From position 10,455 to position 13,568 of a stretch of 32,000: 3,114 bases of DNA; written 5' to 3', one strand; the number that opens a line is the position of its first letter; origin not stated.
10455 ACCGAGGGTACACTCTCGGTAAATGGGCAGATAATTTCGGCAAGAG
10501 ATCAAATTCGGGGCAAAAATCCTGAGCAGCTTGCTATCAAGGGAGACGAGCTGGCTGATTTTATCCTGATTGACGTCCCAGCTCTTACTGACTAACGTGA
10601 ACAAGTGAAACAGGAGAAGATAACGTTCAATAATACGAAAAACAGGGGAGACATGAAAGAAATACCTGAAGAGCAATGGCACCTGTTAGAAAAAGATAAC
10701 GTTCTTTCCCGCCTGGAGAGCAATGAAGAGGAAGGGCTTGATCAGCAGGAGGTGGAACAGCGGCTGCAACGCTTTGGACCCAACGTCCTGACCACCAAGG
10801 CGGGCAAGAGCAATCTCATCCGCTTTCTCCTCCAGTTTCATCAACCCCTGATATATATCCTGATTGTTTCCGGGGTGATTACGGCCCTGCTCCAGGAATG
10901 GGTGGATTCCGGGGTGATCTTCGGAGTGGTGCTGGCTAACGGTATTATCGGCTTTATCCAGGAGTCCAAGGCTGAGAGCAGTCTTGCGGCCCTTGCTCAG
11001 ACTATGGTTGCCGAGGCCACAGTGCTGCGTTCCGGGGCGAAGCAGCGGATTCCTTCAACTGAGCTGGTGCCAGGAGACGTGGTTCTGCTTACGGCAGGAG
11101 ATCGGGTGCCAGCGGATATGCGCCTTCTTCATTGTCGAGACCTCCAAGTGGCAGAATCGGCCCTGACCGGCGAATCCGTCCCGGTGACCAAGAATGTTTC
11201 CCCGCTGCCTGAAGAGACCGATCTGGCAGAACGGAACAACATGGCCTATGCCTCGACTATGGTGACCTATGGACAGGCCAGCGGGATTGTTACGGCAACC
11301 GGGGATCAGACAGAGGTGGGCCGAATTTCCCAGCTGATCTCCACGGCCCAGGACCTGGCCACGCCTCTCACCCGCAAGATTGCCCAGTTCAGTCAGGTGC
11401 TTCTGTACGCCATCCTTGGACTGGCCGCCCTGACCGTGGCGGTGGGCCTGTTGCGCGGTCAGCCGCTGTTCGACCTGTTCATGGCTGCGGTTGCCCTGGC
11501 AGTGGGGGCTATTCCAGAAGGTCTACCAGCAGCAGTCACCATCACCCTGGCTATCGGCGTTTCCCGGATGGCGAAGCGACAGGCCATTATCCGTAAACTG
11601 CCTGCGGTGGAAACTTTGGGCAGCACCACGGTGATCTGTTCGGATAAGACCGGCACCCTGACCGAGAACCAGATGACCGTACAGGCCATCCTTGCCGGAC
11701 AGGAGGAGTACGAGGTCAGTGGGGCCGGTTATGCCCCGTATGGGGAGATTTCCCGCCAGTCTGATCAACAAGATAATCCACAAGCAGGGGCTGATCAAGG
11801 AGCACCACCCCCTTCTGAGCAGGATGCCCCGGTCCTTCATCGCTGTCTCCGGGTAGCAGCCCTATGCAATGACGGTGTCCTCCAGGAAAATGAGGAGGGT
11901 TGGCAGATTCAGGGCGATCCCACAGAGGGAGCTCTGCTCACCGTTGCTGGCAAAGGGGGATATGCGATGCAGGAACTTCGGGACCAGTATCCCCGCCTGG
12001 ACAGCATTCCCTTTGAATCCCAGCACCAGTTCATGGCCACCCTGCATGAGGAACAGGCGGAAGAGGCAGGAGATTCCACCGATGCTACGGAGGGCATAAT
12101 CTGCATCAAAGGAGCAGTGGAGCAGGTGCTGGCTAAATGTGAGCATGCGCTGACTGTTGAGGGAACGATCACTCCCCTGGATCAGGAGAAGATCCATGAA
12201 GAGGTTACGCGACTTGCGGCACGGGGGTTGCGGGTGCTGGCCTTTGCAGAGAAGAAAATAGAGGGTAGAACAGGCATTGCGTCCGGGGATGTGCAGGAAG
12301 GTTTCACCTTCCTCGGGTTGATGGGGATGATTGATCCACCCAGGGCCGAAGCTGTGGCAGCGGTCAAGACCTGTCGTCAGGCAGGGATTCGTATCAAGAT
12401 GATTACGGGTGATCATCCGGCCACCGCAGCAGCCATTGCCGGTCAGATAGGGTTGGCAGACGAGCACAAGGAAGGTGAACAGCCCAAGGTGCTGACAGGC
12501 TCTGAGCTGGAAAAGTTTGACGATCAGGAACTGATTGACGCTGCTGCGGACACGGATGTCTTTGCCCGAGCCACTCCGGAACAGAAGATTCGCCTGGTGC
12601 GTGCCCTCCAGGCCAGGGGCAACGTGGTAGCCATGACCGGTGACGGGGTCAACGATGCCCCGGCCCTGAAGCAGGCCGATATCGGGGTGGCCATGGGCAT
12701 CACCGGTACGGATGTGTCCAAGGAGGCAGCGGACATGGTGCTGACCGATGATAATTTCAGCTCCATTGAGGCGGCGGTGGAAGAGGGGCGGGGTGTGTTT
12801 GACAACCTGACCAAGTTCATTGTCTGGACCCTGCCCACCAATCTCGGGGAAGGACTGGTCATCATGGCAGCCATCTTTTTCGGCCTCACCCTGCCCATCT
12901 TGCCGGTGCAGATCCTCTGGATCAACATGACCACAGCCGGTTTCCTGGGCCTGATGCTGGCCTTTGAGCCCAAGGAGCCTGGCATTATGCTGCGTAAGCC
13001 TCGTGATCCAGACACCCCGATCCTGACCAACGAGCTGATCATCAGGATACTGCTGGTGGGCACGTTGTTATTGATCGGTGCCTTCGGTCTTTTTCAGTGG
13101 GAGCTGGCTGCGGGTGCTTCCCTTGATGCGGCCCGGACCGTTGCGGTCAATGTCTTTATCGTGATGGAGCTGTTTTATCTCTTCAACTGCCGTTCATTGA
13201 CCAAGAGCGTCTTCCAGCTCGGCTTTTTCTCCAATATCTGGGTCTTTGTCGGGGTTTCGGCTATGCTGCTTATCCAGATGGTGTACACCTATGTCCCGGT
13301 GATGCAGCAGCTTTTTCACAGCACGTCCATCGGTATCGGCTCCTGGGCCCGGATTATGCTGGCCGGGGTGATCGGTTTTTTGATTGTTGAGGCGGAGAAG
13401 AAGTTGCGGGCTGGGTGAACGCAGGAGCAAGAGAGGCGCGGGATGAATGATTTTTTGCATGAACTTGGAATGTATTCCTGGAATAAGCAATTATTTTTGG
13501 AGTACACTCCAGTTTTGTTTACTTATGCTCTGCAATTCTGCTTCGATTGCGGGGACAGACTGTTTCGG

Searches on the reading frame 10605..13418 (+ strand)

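Call 10: search_protein_families(library=pfam, proteins=[window:10605-13418:+], max_evalue=0.01)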
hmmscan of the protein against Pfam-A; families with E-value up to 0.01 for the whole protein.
window:10605-13418:+ (937 aa): 7 families
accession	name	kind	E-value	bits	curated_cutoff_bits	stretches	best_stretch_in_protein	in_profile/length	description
PF00122.25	E1-E2_ATPase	-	3e-53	180.5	28.1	1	136-325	5-181/181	E1-E2 ATPase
PF00689.26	Cation_ATPase_C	-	2.3e-48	164.7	27.3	1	763-933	2-174/175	Cation transporting ATPase, C-terminus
PF00690.31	Cation_ATPase_N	-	3.5e-20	71.9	20.4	1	25-92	1-68/69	Cation transporter/ATPase, N-terminus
PF13246.12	Cation_ATPase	-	1.2e-19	70.5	21.7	1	419-514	1-90/91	Cation transport ATPase (P-type)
PF00702.32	Hydrolase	-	5.5e-18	66.5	26.4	1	345-692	5-191/191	haloacid dehalogenase-like hydrolase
PF12710.13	HAD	-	5.3e-07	30.7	27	1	579-689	88-189/189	haloacid dehalogenase-like hydrolase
PF08282.18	Hydrolase_3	-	0.00011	22.5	20.9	1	665-721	196-251/255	haloacid dehalogenase-like hydrolase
